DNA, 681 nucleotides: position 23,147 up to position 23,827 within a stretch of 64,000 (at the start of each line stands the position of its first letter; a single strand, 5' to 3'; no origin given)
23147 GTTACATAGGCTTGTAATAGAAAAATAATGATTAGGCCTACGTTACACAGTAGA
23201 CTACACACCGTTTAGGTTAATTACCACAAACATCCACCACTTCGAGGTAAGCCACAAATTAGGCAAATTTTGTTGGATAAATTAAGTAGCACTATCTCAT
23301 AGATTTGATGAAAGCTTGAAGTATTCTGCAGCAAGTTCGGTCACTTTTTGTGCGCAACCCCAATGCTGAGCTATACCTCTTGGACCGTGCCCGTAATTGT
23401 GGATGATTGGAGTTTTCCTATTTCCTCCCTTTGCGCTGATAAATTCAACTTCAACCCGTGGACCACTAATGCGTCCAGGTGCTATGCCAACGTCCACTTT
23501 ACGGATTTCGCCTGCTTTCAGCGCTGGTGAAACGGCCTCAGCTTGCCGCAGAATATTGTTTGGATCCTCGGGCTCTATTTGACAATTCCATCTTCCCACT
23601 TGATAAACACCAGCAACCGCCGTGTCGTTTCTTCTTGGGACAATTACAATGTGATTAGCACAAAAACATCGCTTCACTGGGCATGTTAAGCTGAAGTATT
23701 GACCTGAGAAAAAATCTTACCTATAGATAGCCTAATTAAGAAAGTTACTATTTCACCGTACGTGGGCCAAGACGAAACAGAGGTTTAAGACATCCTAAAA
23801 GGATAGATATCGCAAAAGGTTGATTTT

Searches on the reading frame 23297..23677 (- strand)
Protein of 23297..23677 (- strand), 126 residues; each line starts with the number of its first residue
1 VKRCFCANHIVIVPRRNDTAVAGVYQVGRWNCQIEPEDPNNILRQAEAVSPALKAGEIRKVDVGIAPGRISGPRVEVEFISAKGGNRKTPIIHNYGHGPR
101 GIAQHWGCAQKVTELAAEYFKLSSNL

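Call 21: search_protein_families(library=pfam, proteins=[window:23297-23677:-], max_evalue=0.01)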
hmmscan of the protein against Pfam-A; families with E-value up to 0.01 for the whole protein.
window:23297-23677:- (126 aa): 1 family
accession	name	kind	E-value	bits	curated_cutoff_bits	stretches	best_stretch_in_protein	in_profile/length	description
PF01266.30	DAO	-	1.8e-07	31.5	27.9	1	6-115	251-353/353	FAD dependent oxidoreductase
